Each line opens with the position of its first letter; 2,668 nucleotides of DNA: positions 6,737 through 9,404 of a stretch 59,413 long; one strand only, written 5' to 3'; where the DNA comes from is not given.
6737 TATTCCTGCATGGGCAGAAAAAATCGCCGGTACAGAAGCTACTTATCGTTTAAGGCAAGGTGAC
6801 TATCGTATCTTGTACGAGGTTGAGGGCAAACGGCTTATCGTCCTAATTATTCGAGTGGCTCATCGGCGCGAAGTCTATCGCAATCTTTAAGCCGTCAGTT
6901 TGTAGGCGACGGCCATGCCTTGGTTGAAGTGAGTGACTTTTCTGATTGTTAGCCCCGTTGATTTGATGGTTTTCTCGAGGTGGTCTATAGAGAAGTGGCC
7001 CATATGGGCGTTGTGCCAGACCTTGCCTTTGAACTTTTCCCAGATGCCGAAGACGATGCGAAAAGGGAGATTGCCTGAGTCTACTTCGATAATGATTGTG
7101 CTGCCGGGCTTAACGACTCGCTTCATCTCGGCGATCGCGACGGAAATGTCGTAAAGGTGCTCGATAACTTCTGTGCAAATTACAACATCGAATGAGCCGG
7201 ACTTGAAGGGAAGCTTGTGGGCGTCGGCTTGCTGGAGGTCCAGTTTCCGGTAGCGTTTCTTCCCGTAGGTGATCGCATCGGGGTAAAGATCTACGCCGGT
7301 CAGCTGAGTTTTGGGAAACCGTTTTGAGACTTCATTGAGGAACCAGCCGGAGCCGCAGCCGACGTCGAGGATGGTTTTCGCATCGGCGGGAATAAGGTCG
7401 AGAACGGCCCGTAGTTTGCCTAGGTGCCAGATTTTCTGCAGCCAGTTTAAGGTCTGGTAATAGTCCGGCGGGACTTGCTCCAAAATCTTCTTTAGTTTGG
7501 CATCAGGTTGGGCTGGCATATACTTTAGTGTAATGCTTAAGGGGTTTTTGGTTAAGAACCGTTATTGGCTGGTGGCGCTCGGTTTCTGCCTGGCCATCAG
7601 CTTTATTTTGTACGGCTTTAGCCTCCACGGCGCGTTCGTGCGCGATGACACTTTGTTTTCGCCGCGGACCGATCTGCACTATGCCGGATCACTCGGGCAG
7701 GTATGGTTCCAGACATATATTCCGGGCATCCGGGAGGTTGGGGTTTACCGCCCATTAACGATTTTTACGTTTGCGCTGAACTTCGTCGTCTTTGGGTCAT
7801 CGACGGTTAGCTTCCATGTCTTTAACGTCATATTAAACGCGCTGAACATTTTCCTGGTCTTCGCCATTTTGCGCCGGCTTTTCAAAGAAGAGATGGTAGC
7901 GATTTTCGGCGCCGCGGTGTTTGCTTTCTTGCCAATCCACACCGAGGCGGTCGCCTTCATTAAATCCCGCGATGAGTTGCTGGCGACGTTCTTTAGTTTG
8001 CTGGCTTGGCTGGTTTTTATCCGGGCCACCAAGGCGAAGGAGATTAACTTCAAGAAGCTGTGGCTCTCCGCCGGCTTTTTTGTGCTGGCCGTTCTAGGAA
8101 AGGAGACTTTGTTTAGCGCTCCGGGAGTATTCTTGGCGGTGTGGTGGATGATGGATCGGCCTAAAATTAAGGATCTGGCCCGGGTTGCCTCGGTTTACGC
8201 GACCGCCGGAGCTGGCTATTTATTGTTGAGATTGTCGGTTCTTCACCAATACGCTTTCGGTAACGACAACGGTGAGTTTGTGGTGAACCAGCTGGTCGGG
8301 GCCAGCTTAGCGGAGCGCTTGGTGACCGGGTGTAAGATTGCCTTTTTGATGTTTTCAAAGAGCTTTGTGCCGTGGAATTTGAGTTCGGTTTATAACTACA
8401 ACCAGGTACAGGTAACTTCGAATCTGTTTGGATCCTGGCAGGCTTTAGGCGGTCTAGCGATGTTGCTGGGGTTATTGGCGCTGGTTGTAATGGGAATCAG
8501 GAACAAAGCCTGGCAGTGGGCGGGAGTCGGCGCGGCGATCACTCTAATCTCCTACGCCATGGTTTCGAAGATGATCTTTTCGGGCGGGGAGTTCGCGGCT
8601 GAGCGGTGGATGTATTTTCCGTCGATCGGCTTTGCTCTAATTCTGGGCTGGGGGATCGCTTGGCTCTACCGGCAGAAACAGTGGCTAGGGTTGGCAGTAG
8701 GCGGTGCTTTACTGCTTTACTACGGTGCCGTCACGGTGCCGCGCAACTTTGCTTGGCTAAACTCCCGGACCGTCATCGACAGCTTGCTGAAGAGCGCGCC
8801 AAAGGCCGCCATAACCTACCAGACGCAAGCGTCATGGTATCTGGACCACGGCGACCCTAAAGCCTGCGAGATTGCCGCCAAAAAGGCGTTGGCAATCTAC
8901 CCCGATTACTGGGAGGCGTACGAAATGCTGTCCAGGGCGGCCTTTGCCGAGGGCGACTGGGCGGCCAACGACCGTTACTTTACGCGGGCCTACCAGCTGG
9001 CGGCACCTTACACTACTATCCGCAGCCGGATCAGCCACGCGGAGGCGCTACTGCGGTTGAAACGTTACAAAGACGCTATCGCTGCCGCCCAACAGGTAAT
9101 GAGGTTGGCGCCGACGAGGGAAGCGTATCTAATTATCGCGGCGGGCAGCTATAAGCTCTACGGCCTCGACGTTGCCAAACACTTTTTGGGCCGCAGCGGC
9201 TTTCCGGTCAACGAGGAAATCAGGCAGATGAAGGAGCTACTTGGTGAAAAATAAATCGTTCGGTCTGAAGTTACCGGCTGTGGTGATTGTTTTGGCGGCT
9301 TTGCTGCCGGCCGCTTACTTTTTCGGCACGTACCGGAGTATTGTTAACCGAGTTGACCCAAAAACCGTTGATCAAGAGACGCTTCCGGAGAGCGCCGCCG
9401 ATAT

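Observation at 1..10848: Candidate self-contained surface-protein glycosylation locus: giant Thr/Ser-rich protein, two TMTC/PMT-like GT-C transferases and a Dpm1-like lipid-sugar synthase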

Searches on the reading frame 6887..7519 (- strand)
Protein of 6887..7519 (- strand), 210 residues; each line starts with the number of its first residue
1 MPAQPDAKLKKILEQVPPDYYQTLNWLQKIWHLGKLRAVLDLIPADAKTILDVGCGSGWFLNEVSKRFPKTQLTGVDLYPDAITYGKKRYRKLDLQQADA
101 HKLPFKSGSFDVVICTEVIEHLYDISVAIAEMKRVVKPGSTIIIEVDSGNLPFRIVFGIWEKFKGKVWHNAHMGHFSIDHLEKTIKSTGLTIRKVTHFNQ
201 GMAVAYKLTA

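Call 5: search_protein_families(library=pfam, proteins=[window:6887-7519:-], max_evalue=0.01)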
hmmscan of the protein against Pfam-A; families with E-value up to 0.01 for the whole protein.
window:6887-7519:- (210 aa): 17 families
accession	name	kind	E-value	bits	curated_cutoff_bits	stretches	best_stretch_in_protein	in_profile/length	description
PF08241.18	Methyltransf_11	-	3.8e-26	92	21.2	1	51-144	1-95/95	Methyltransferase domain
PF13649.12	Methyltransf_25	-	1.2e-22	80.9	27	1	50-139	1-96/97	Methyltransferase domain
PF13489.12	Methyltransf_23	-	1.4e-20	74.2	27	1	44-194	20-163/164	Methyltransferase domain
PF13847.12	Methyltransf_31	-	3.7e-20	72.5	27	1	46-145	3-110/145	Methyltransferase domain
PF08242.18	Methyltransf_12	-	5.6e-17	62.7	30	1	51-140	1-96/98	Methyltransferase domain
PF01209.24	Ubie_methyltran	-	6.5e-12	45.7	20.1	1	8-148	8-156/233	ubiE/COQ5 methyltransferase family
PF05401.17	NodS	-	2.8e-07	31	24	1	44-137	41-137/201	Nodulation protein S (NodS)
PF02390.23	Methyltransf_4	-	2.2e-06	27.7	24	1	47-96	2-51/173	Putative methyltransferase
PF07021.18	MetW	-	9.3e-06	25.8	21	1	36-137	4-103/193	Methionine biosynthesis protein MetW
PF05175.20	MTS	-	1.3e-05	25.3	23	1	40-115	24-104/170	Methyltransferase small domain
PF06325.19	PrmA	-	5.8e-05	23.2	22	1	40-144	155-258/296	Ribosomal protein L11 methyltransferase (PrmA)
PF03141.22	Methyltransf_29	-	6.7e-05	22.1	23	1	44-143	115-216/506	Putative S-adenosyl-L-methionine-dependent methyltransferase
PF00891.24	Methyltransf_2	-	0.00015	21.6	22.3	1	46-99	62-119/210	O-methyltransferase domain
PF01728.25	FtsJ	-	0.00026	21.4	24.1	1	40-115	13-97/181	FtsJ-like methyltransferase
PF05148.21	Methyltransf_8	-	0.00054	20.3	27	1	46-148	72-161/219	Hypothetical methyltransferase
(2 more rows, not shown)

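Call 6: search_protein_families(library=ncbifam, proteins=[window:6887-7519:-], max_evalue=0.01)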
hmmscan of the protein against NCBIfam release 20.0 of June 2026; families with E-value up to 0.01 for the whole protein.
window:6887-7519:- (210 aa): 61 families (the best 25 are shown)
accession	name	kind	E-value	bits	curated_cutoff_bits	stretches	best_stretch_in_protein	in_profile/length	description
TIGR02072.1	BioC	equivalog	9.8e-19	68.1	184.95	1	36-143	23-131/244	malonyl-ACP O-methyltransferase BioC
NF008300.0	PRK11088.1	equivalog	2.7e-18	66.4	303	1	41-208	80-243/272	23S rRNA (guanine(745)-N(1))-methyltransferase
NF045667.1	MTase_DVU1556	equivalog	1.2e-17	64.1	155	1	45-144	21-119/213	DVU_1556 family methyltransferase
TIGR01934.1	MenG_MenH_UbiE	subfamily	9.4e-17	61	158.35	1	35-144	28-141/223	ubiquinone/menaquinone biosynthesis methyltransferase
NF001244.0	PRK00216.1-5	equivalog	5.1e-16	58.7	216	1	6-144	7-153/236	bifunctional demethylmenaquinone methyltransferase/2-methoxy-6-polyprenyl-1,4-benzoquinol methylase UbiE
NF045825.1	FAmtase_mtf2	equivalog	4e-14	52.5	400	1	46-143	58-157/248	fatty-acid O-methyltransferase Mtf2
TIGR01983.1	UbiG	equivalog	4.7e-14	52.2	102.95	1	46-144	49-151/228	bifunctional 2-polyprenyl-6-hydroxyphenol methylase/3-demethylubiquinol 3-O-methyltransferase UbiG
NF043040.1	corrin_prot_MT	hypoth_equivalog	1.8e-13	50.4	180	1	11-203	6-209/216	corrinoid protein-associated methyltransferase CpaM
NF045823.1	PthPhpthDimycoMt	equivalog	1.8e-13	50.2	300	1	47-142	67-164/256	phthiotriol/phenolphthiotriol dimycocerosates methyltransferase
NF041536.1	ArsM_DUF2284_UU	exception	1.1e-11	43.8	575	1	47-144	77-180/459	arsenite methyltransferase/DUF2284 domain selenoprotein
NF041537.1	ArsM_AhpD_UU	exception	1.9e-11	43.3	510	1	47-144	77-180/345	arsenite methyltransferase/AhpD domain selenoprotein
NF001243.0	PRK00216.1-4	equivalog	2.5e-11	43.4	235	1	45-159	46-168/237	demethylmenaquinone methyltransferase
NF007610.0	PRK10258.1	equivalog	2.5e-11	43.4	342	1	46-143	42-137/251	malonyl-ACP O-methyltransferase BioC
NF047649.1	MTase_UXPK_star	exception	4.5e-11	42.3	460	1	41-144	74-181/283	methyltransferase/UXPK-star double selenoprotein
NF001241.0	PRK00216.1-2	equivalog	6.7e-11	42.3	327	1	35-144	42-147/231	demethylmenaquinone methyltransferase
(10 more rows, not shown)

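Call 86: search_solved_structures(query=window:6887-7519:-, max_evalue=0.00001)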
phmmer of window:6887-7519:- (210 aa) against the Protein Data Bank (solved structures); distinct sequences matched with E-value up to 0.00001: 31.
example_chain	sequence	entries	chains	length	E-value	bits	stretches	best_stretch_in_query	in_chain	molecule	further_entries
3mgg_A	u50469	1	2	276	6e-13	52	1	42-153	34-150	Methyltransferase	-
3cc8_A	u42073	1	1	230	8.5e-12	48.2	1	42-196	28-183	Putative methyltransferase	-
5wp5_A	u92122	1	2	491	2e-11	47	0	38-144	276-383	Phosphomethylethanolamine N-methyltransferase 2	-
6uak_A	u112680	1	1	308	2.3e-11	46.8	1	48-186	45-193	SAM dependent methyltransferase LahSB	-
2gs9_A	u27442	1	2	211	5.4e-11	45.6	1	37-156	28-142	Hypothetical protein TT1324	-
1p91_A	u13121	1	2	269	6.2e-10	42.1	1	45-145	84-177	Ribosomal RNA large subunit methyltransferase A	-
5wp4_A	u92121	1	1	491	1.5e-08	37.5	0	48-145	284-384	Phosphoethanolamine N-methyltransferase 1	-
3bus_A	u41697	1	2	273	1.6e-08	37.5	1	38-144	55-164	Methyltransferase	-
5mgz_A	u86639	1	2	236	4.5e-08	36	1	45-143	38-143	8-demethylnovobiocic acid C(8)-methyltransferase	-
7qcb_A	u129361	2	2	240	5.5e-08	35.7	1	44-157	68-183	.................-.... 27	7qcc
5m58_A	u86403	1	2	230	1.1e-07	34.8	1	45-145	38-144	C-methyltransferase CouO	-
1ve3_A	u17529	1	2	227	1.2e-07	34.6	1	49-144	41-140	hypothetical protein PH0226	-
8zc8_A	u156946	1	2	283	1.3e-07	34.5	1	48-144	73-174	MitM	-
21zq_A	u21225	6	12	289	1.3e-07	34.5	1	48-144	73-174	MitM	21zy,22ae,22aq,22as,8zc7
3l8d_A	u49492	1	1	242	6.1e-07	32.3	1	28-140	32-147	Methyltransferase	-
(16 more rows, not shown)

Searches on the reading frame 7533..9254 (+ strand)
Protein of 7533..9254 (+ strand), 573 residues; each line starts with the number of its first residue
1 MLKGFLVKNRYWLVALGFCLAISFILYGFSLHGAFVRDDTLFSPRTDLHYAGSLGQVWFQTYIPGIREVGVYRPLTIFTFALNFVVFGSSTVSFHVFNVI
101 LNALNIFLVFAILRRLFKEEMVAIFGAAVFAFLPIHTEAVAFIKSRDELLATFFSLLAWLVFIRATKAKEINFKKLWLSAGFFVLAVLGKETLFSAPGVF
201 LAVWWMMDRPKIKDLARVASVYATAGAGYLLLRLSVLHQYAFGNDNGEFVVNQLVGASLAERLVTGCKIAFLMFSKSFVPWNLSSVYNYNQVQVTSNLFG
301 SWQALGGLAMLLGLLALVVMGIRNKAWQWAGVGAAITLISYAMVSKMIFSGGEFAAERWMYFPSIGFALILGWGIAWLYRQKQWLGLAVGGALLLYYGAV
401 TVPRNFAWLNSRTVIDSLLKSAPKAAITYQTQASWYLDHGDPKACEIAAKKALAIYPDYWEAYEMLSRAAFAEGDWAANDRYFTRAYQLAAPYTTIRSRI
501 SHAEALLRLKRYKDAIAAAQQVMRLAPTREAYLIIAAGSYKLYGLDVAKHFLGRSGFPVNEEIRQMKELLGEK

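Call 5: search_protein_families(library=pfam, proteins=[window:7533-9254:+], max_evalue=0.01)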
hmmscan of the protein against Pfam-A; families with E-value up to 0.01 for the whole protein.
window:7533-9254:+ (573 aa): 6 families
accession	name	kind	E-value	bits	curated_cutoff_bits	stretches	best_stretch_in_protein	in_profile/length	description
PF13231.12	PMT_2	-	8e-08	33.1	26.1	1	74-201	4-126/160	Dolichyl-phosphate-mannose-protein mannosyltransferase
PF13428.12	TPR_14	-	2.3e-05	25.1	23.5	0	430-468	5-43/44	Tetratricopeptide repeat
PF13424.12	TPR_12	-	4e-05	24.2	30.1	0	466-526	9-75/77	Tetratricopeptide repeat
PF07719.23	TPR_2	-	6.4e-05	23.2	27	0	503-528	8-33/34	Tetratricopeptide repeat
PF14559.12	TPR_19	-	0.0021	18.8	25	0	440-477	5-42/68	Tetratricopeptide repeat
PF12895.13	ANAPC3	-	0.0027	18.4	27.2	1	480-520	36-80/82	Anaphase-promoting complex, cyclosome, subunit 3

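Call 6: search_protein_families(library=ncbifam, proteins=[window:7533-9254:+], max_evalue=0.01)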
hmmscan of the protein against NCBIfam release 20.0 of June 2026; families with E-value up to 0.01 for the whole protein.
window:7533-9254:+ (573 aa): 3 families
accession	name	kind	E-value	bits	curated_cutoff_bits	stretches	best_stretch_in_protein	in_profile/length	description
TIGR02917.1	PEP_TPR_lipo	equivalog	5.6e-05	21.2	312.2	1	429-527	25-121/899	XrtA/PEP-CTERM system TPR-repeat protein PrsT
TIGR02521.1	type_IV_pilW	equivalog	0.007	15.9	154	1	425-490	30-95/234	type IV pilus biogenesis/stability protein PilW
TIGR00540.1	TPR_hemY_coli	hypoth_equivalog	0.0082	14.9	142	0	467-535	124-191/385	heme biosynthesis-associated TPR protein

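Call 7: search_solved_structures(query=window:7533-9254:+, max_evalue=1, show_alignments=2)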
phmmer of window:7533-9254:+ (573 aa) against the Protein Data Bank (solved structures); distinct sequences matched with E-value up to 1: 11.
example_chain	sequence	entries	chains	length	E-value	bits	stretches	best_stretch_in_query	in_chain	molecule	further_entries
9uib_A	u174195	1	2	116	0.0094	17.8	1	464-552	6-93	Protein SGT1 homolog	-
1w3b_A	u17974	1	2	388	0.1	14.4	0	419-514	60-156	UDP-N-ACETYLGLUCOSAMINE--PEPTIDE N-ACETYLGLUCOSAMINYLTRANSFERASE 110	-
6eou_A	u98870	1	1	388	0.13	14.1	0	419-514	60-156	UDP-N-acetylglucosamine--peptide N-acetylglucosaminyltransferase 110 kDa subunit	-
7yeh_B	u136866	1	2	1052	0.35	12.6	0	419-514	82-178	UDP-N-acetylglucosamine--peptide N-acetylglucosaminyltransferase 110 kDa subunit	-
7yea_A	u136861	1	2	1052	0.35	12.6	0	419-514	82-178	UDP-N-acetylglucosamine--peptide N-acetylglucosaminyltransferase 110 kDa subunit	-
7ntf_A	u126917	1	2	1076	0.39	12.5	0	419-514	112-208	Isoform 1 of UDP-N-acetylglucosamine--peptide N-acetylglucosaminyltransferase 110 kDa subu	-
2wqh_A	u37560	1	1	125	0.46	12.3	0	450-495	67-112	CTPR3Y3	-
8ump_A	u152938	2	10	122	0.51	12.1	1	417-499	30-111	T33-ml35-redesigned-TPR-domain-fold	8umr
7bev_A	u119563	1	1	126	0.54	12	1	467-542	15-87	Sperm-associated antigen 1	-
3kd7_A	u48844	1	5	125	0.85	11.4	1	429-528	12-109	CTPR390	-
6v8e_A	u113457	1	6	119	0.9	11.3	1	419-496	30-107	Designed protein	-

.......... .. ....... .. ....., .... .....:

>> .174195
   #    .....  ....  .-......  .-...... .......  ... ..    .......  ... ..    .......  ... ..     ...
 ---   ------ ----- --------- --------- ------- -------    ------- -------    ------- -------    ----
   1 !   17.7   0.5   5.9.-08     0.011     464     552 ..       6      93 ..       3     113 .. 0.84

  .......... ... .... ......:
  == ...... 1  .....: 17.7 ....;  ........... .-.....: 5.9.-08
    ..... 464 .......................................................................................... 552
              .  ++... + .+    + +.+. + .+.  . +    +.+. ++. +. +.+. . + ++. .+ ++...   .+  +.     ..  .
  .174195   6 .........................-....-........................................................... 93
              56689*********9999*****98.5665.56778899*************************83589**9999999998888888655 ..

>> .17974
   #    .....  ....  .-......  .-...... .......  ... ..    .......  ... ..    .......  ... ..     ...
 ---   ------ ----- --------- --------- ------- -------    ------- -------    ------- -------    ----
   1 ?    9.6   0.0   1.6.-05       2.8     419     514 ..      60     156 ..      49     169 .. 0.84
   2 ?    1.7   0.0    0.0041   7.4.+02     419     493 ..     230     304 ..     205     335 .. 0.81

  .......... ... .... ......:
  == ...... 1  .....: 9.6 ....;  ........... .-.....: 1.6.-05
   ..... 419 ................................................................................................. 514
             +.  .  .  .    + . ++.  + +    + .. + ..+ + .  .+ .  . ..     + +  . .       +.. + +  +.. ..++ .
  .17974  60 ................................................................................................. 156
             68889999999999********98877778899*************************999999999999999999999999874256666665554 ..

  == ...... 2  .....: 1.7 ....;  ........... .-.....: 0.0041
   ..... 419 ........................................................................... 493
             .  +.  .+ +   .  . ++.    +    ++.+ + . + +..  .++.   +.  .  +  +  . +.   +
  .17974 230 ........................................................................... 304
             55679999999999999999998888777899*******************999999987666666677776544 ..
